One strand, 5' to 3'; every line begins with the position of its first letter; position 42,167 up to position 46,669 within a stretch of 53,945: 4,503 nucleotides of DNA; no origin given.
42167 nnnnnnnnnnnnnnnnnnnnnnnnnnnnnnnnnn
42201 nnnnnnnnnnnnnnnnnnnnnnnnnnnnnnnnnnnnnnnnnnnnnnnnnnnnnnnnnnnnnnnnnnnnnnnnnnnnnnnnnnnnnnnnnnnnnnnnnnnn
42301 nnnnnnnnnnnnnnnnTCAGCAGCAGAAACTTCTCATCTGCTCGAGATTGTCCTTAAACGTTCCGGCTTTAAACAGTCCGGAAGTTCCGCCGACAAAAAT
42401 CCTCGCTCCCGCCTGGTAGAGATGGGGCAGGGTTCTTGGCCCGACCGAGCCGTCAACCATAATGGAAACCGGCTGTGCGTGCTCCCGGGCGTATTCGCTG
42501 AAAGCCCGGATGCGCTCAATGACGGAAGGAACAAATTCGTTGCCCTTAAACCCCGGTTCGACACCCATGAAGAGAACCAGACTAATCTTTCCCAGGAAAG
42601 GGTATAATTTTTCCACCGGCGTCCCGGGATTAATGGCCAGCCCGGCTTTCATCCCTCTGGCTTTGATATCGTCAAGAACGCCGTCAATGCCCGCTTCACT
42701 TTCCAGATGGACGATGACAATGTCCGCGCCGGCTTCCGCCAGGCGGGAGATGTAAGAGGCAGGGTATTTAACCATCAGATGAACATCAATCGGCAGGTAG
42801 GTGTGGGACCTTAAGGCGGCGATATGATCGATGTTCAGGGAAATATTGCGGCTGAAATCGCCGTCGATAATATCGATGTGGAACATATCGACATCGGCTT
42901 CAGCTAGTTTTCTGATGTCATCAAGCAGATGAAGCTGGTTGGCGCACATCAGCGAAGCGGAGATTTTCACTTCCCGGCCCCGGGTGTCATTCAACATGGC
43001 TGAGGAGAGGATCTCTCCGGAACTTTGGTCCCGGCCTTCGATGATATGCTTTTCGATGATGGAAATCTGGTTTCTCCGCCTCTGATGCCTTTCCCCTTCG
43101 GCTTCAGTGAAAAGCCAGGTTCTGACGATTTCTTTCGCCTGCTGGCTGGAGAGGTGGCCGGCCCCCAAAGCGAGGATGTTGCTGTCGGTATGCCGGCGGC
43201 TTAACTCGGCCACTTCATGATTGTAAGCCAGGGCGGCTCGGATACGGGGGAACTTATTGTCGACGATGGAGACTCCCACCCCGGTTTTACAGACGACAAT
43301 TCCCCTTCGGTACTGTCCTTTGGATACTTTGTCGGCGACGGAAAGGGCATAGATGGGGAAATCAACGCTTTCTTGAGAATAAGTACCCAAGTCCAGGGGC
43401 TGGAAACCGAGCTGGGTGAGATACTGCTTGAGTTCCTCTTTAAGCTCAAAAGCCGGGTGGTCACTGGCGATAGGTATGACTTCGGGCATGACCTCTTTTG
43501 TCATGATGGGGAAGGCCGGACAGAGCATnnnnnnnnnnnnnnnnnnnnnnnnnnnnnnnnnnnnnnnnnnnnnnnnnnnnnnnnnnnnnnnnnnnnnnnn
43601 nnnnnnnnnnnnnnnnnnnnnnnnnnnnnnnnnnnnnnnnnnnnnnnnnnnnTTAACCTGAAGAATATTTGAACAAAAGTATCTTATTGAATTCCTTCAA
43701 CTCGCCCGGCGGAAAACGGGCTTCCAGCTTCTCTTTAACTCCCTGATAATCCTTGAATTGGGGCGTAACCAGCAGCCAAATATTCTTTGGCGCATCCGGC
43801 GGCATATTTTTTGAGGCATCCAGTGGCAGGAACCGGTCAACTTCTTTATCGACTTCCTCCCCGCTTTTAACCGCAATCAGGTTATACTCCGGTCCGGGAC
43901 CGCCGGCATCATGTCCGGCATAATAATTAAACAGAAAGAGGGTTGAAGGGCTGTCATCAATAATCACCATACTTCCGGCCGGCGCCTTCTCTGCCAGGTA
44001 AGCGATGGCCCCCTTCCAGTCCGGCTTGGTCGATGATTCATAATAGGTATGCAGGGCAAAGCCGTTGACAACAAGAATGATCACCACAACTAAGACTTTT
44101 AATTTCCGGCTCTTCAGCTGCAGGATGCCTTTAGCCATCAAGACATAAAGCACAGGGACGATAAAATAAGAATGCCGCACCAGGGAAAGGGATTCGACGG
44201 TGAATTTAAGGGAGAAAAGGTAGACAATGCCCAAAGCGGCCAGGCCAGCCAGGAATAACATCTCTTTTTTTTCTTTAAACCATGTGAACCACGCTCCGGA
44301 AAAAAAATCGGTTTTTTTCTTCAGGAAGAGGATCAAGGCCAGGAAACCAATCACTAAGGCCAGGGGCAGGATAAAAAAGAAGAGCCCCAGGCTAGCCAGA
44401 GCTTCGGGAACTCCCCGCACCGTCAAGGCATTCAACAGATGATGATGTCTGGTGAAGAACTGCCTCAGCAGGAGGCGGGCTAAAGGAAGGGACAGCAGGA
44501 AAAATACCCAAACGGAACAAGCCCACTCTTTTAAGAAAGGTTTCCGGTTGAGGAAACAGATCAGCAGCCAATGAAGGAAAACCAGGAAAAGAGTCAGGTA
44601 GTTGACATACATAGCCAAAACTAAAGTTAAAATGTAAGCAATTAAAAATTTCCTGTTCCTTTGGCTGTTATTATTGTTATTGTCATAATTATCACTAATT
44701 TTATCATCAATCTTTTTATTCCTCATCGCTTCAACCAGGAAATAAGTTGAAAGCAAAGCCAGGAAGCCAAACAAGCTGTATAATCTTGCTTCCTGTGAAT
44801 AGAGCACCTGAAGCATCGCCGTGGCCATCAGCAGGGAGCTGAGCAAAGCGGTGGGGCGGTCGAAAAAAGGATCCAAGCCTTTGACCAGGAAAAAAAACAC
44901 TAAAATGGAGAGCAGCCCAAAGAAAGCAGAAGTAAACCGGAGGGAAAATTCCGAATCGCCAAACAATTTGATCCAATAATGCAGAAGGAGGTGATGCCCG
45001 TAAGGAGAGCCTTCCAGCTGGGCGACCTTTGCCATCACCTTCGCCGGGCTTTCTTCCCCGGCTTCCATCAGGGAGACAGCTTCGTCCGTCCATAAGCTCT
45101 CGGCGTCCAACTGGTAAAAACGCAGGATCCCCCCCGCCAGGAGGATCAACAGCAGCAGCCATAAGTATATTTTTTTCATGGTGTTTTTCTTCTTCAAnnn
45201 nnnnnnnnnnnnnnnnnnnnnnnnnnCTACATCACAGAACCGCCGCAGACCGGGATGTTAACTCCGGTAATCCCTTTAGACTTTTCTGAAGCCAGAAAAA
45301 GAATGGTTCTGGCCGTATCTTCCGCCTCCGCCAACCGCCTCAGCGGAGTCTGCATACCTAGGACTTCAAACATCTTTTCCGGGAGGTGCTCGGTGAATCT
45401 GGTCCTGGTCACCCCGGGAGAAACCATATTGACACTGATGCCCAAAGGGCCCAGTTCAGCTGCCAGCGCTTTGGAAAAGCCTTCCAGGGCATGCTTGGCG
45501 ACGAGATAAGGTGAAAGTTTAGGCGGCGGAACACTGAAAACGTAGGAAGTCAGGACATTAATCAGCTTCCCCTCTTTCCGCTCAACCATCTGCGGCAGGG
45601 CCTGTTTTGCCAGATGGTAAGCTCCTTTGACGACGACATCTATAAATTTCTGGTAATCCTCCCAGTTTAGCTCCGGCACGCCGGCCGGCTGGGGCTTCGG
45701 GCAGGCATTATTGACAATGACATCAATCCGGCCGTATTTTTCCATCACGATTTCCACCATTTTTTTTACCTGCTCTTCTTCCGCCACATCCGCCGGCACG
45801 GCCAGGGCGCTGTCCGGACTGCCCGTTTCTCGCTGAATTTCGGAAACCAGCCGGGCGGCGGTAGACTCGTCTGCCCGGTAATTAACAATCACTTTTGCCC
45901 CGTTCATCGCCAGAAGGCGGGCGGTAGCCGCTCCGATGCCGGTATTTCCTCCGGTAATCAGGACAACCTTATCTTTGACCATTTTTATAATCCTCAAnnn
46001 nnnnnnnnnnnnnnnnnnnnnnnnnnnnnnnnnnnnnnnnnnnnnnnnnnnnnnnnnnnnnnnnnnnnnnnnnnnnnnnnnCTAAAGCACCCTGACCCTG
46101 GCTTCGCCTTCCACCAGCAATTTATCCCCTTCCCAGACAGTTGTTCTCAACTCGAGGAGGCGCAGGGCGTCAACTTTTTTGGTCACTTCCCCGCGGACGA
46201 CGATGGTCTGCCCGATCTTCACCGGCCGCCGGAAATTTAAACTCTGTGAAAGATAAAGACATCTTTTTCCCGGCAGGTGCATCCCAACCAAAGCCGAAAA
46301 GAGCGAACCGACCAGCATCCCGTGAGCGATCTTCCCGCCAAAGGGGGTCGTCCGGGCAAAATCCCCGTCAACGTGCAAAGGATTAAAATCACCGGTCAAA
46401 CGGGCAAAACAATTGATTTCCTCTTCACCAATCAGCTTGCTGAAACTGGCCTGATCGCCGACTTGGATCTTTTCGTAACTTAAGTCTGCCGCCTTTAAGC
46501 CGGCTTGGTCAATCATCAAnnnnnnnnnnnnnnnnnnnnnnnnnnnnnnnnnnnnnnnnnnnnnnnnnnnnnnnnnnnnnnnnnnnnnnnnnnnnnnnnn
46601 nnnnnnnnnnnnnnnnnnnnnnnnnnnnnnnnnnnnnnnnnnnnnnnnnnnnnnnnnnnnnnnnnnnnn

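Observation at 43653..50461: ACP-dependent FkbH-type acyl/glyceryl modification operon coupled to GT2 and GT39 glycosyltransferases in an archaeon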

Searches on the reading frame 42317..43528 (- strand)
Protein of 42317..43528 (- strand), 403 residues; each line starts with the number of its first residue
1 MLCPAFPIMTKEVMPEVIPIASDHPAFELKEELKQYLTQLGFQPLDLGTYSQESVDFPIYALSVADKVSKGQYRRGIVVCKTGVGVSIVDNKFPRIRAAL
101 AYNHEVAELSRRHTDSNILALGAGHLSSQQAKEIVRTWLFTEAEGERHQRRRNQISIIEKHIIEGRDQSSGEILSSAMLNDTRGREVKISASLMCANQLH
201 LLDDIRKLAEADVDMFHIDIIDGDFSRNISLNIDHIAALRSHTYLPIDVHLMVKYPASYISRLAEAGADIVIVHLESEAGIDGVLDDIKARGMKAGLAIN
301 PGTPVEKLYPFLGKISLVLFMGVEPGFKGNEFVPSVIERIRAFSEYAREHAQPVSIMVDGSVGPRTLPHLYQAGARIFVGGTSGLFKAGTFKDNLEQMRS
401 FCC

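Call 3: search_protein_families(library=pfam, proteins=[window:42317-43528:-], max_evalue=0.01)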
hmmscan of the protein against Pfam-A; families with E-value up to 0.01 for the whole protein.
window:42317-43528:- (403 aa): 2 families
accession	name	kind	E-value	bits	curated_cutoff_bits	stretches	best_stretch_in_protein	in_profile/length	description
PF00834.25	Ribul_P_3_epim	-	1.1e-53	182.1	21.1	1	188-382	1-195/198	Ribulose-phosphate 3 epimerase family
PF02502.23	LacAB_rpiB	-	1.4e-46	158.4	24.7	1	18-155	1-138/138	Ribose/Galactose Isomerase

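Call 4: search_protein_families(library=ncbifam, proteins=[window:42317-43528:-], max_evalue=0.01)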
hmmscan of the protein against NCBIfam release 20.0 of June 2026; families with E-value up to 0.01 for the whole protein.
window:42317-43528:- (403 aa): 17 families
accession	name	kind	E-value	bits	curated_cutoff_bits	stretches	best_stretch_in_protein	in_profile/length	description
NF004076.0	PRK05581.1-4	subfamily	7.1e-59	198.7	165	1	186-398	4-215/221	ribulose-phosphate 3-epimerase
TIGR01163.1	rpe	equivalog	2.5e-58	196.9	212.6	1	188-399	1-211/211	ribulose-phosphate 3-epimerase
NF007266.0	PRK09722.1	equivalog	8.5e-54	182.4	271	1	186-388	2-204/230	D-allulose 6-phosphate 3-epimerase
NF004051.0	PRK05571.1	subfamily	2.4e-43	147.5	135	1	18-159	4-146/149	ribose-5-phosphate isomerase B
TIGR00689.1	rpiB_lacA_lacB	subfamily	5e-43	146.5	88.3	1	18-160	1-144/145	RpiB/LacA/LacB family sugar-phosphate isomerase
TIGR01120.1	rpiB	equivalog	3e-39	134.2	138.65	1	18-158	2-142/143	ribose 5-phosphate isomerase B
TIGR02133.1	RPI_actino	equivalog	1.2e-29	103.1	168.2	1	19-159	4-146/148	ribose-5-phosphate isomerase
NF005944.0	PRK08005.1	equivalog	1.5e-28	99.5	376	1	190-398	4-207/210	ribulose-phosphate 3 epimerase family protein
NF005986.0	PRK08091.1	equivalog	1.4e-24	87.3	264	1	186-400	12-225/229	ribulose-phosphate 3-epimerase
NF006381.0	PRK08622.1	equivalog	2.5e-24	86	234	1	18-171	3-154/171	galactose-6-phosphate isomerase subunit LacB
NF006380.0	PRK08621.1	equivalog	2.2e-19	70.2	164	1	19-152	4-135/142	galactose-6-phosphate isomerase subunit LacA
NF051858.1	EryPhIsonDerIRhiz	equivalog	1.5e-17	64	240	1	20-144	5-131/150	D-erythrulose-4-phosphate isomerase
TIGR01119.1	lacB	equivalog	2e-17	63.5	312.55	1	18-169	3-152/171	galactose-6-phosphate isomerase subunit LacB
NF009258.0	PRK12615.1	equivalog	1.1e-13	51.4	325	1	18-162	3-148/171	galactose-6-phosphate isomerase subunit LacB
NF009257.0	PRK12613.1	equivalog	3.4e-13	49.9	243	1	20-153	5-135/141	galactose-6-phosphate isomerase subunit LacA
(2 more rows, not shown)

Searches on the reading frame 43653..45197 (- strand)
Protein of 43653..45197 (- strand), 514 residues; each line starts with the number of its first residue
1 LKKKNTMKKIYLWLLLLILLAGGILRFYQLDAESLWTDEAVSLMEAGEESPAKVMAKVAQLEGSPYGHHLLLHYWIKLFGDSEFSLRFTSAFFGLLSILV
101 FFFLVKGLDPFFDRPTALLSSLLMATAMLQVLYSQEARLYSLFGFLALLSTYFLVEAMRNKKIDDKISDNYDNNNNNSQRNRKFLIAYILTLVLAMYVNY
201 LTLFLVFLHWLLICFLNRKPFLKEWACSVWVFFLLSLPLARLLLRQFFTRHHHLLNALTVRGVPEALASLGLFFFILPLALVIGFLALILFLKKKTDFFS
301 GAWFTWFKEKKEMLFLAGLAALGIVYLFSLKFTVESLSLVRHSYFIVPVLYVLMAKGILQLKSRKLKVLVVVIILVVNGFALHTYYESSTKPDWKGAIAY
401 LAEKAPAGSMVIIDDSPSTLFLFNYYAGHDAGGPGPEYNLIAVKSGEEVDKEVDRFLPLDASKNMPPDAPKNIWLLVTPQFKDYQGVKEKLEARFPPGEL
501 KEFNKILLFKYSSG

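Call 3: search_protein_families(library=pfam, proteins=[window:43653-45197:-], max_evalue=0.01)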
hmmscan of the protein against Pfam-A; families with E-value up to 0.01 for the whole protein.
window:43653-45197:- (514 aa): 1 family
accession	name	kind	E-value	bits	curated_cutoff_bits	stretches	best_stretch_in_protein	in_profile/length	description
PF13231.12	PMT_2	-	1.3e-08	35.7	26.1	1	66-163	4-98/160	Dolichyl-phosphate-mannose-protein mannosyltransferase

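Call 4: search_protein_families(library=ncbifam, proteins=[window:43653-45197:-], max_evalue=0.01)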
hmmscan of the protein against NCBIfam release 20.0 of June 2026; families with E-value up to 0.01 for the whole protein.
window:43653-45197:- (514 aa): 2 families
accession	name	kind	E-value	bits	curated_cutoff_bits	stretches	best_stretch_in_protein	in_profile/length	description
NF052499.1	MnslTaseMT1671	equivalog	0.0035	15.8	900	0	33-388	47-375/523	mannosyltransferase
TIGR03663.1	TIGR03663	subfamily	0.0086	15.1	126.25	0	15-220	4-186/435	flippase activity-associated protein Agl23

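Call 37: search_solved_structures(query=window:43653-45197:-, max_evalue=1)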
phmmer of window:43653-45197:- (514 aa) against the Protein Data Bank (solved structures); distinct sequences matched with E-value up to 1: 1.
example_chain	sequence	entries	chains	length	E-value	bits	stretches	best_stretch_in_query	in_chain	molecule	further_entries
22vl_e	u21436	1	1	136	0.4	12.8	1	391-497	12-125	ATP synthase epsilon chain, chloroplastic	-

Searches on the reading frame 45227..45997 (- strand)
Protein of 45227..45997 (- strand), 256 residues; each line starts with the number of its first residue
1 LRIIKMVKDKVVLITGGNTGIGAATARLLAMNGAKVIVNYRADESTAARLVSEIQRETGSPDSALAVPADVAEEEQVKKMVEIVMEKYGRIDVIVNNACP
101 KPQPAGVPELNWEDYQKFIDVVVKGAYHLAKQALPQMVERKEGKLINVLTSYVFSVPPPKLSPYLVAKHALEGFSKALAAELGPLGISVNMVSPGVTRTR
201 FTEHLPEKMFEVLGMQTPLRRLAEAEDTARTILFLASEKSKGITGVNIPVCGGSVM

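Call 3: search_protein_families(library=pfam, proteins=[window:45227-45997:-], max_evalue=0.01)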
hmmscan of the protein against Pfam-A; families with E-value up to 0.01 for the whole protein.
window:45227-45997:- (256 aa): 7 families
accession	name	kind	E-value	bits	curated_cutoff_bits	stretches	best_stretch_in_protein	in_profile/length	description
PF13561.12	adh_short_C2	-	1.1e-56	192.5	27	1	19-253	6-234/236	Enoyl-(Acyl carrier protein) reductase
PF00106.31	adh_short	-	3.6e-48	164.1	26.6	1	10-207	1-192/195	short chain dehydrogenase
PF08659.16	KR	-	9.2e-13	48.9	22.6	1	12-190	3-174/180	KR domain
PF01370.27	Epimerase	-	5.7e-09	36.2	20.9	1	12-244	1-233/240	NAD dependent epimerase/dehydratase family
PF23441.1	SDR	-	3.4e-07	30.4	27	1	9-203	7-200/258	SDR-like rossmann domain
PF16363.11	GDP_Man_Dehyd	-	0.0002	21.4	27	1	13-154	1-133/332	GDP-mannose 4,6 dehydratase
PF02719.21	Polysacc_synt_2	-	0.00054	19.7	20.2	1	12-139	1-121/293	Polysaccharide biosynthesis protein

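Call 4: search_protein_families(library=ncbifam, proteins=[window:45227-45997:-], max_evalue=0.01)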
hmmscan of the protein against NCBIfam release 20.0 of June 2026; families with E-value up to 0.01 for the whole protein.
window:45227-45997:- (256 aa): 236 families (the best 25 are shown)
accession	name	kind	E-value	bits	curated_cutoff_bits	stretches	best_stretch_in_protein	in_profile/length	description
NF005559.1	PRK07231.1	subfamily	9.2e-59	198.9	215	1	7-255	2-248/249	glucose 1-dehydrogenase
NF006393.0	PRK08642.1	equivalog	1.2e-54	185.5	292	1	6-256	3-253/254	3-oxoacyl-ACP reductase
NF009466.0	PRK12826.1-2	subfamily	2.6e-52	177.7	222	1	9-255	3-245/248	3-oxoacyl-ACP reductase FabG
TIGR01830.1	3oxo_ACP_reduc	equivalog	1e-51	176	297.75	1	12-253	1-237/239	3-oxoacyl-[acyl-carrier-protein] reductase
NF004198.0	PRK05653.1-3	equivalog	1.2e-50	172.3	296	1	5-256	3-248/248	3-oxoacyl-ACP reductase FabG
NF005681.0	PRK07478.1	subfamily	1.3e-49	168.9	267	1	6-254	3-249/254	SDR family oxidoreductase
NF052558.1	MBtsdlDhBudC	equivalog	8.5e-49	166.4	270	1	8-254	2-241/250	meso-2,3-butanediol dehydrogenase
NF004818.0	PRK06172.1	equivalog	6.2e-47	160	336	1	5-255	3-251/253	SDR family oxidoreductase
NF004791.0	PRK06138.1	equivalog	6.2e-47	160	312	1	7-255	3-250/252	SDR family oxidoreductase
NF005446.0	PRK07035.1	equivalog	4.8e-46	157.1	373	1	8-255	10-254/255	SDR family oxidoreductase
NF009093.0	PRK12429.1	subfamily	6.7e-46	156.7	258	1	6-255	2-257/259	3-hydroxybutyrate dehydrogenase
NF009468.0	PRK12826.1-4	equivalog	1.1e-45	156.3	318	1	6-255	4-248/256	SDR family oxidoreductase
NF004197.0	PRK05653.1-1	equivalog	1.6e-45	155.7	332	1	6-256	4-248/249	3-oxoacyl-ACP reductase FabG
NF005469.0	PRK07063.1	equivalog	3.6e-45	154.5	306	1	7-254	5-254/260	SDR family oxidoreductase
NF009464.0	PRK12824.1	subfamily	3.6e-45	154.5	269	1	9-256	2-244/245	3-oxoacyl-ACP reductase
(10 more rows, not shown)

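Call 77: search_solved_structures(query=window:45227-45997:-, max_evalue=1e-30)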
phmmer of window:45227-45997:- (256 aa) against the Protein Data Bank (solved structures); distinct sequences matched with E-value up to 1e-30: 44.
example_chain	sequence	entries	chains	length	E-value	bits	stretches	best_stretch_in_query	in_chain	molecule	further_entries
3osu_A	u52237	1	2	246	2.6e-39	138.4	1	9-255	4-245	3-oxoacyl-[acyl-carrier-protein] reductase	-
2et6_A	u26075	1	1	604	2.7e-39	138.3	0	7-197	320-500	(3R)-hydroxyacyl-CoA dehydrogenase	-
3sj7_A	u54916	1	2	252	4.6e-39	137.6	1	10-255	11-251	3-oxoacyl-(Acyl-carrier-protein) reductase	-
4rzh_A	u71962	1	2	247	2.2e-37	132.1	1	10-256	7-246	3-oxoacyl-[acyl-carrier protein] reductase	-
2uvd_A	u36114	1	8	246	2.5e-37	131.9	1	6-256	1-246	3-OXOACYL-(ACYL-CARRIER-PROTEIN) REDUCTASE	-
4nbu_A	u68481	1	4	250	2.6e-37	131.8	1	6-255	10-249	3-oxoacyl-(Acyl-carrier-protein) reductase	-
4m8s_A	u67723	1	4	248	4.4e-36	127.8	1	8-256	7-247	Putative 3-oxoacyl-[acyl-carrier protein] reductase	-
7pcs_B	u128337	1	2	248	9.6e-36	126.7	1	7-254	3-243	BbsD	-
4dml_A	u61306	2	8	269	5.7e-35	124.2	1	7-256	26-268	3-oxoacyl-[acyl-carrier-protein] reductase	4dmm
4jro_A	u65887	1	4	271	8.7e-35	123.6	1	7-256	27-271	FabG protein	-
3o4r_A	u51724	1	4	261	9e-35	123.5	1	8-254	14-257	Dehydrogenase/reductase SDR family member 4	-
4ni5_A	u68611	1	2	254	1.2e-34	123.2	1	7-253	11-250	Oxidoreductase, short-chain dehydrogenase/reductase family protein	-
4iqg_C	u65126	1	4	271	1.8e-34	122.5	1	8-253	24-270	Short-chain dehydrogenase/reductase SDR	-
4mow_A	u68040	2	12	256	2e-34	122.4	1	8-253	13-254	Glucose 1-dehydrogenase | Putative glucose 1-dehydrogenase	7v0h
5x8h_A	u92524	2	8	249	3.2e-34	121.7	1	7-253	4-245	Short-chain dehydrogenase reductase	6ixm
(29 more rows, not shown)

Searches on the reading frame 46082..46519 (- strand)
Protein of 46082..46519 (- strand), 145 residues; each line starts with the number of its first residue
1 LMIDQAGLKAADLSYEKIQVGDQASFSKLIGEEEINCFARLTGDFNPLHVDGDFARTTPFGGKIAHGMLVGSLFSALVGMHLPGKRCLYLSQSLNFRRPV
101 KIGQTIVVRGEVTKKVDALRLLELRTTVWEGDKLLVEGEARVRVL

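Call 3: search_protein_families(library=pfam, proteins=[window:46082-46519:-], max_evalue=0.01)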
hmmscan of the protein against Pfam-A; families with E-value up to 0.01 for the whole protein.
window:46082-46519:- (145 aa): 3 families
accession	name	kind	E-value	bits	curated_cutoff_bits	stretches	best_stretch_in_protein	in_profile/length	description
PF01575.25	MaoC_dehydratas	-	1e-21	77.2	27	1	30-118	18-107/123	MaoC like domain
PF13452.11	FAS1_DH_region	-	7.8e-08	33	22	1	26-130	10-123/132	FAS1-like, dehydratase domain region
PF03061.28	4HBT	-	0.00017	22.3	20.6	1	78-114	24-58/79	Thioesterase superfamily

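Call 4: search_protein_families(library=ncbifam, proteins=[window:46082-46519:-], max_evalue=0.01)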
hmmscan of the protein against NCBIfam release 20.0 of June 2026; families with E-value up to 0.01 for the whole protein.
window:46082-46519:- (145 aa): 5 families
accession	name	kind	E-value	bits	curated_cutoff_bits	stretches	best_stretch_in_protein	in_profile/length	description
NF006045.0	PRK08190.1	subfamily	7.7e-31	107.4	282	1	13-143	9-140/467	bifunctional enoyl-CoA hydratase/phosphate acetyltransferase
TIGR02278.1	PaaN-DH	equivalog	1.9e-10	39.7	562.8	1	11-116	521-629/664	phenylacetic acid degradation bifunctional protein PaaZ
NF010246.0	PRK13693.1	equivalog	2.4e-06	27.6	203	1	14-79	5-71/142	(3R)-hydroxyacyl-ACP dehydratase subunit HadB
NF040620.1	fused_HadA_HadB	exception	8.3e-06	25.5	350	1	16-75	197-257/329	fused (3R)-hydroxyacyl-ACP dehydratase subunits HadA/HadB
NF040624.1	HadA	equivalog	0.0069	16.7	180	0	30-112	13-102/144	(3R)-hydroxyacyl-ACP dehydratase subunit HadA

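Call 65: search_solved_structures(query=window:46082-46519:-, max_evalue=0.00001, show_alignments=1)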
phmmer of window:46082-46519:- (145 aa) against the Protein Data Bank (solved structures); distinct sequences matched with E-value up to 0.00001: 9.
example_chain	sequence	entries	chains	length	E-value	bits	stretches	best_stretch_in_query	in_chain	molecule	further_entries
1iq6_A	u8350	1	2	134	6.2e-29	104.1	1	14-143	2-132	(R)-SPECIFIC ENOYL-COA HYDRATASE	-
3ir3_A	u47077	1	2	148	2e-27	99.3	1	15-144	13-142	3-hydroxyacyl-thioester dehydratase 2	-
5cpg_A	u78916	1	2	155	2.4e-27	99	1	12-142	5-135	(R)-specific enoyl-CoA hydratase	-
2b3m_A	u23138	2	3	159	1.3e-19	73.9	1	18-143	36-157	hypothetical protein AF1124 | putative dehydratase AF1124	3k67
1q6w_A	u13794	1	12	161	2.7e-13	53.5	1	13-117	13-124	monoamine oxidase regulatory protein, putative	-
4ffu_A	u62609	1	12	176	2.3e-11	47.2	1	14-117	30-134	oxidase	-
2c2i_A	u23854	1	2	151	1e-07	35.4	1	28-107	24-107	RV0130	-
5i7n_A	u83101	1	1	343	5e-07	33.2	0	13-74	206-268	MaoC-like dehydratase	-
4v12_A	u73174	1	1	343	2.4e-06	31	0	11-79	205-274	MAOC LIKE DOMAIN PROTEIN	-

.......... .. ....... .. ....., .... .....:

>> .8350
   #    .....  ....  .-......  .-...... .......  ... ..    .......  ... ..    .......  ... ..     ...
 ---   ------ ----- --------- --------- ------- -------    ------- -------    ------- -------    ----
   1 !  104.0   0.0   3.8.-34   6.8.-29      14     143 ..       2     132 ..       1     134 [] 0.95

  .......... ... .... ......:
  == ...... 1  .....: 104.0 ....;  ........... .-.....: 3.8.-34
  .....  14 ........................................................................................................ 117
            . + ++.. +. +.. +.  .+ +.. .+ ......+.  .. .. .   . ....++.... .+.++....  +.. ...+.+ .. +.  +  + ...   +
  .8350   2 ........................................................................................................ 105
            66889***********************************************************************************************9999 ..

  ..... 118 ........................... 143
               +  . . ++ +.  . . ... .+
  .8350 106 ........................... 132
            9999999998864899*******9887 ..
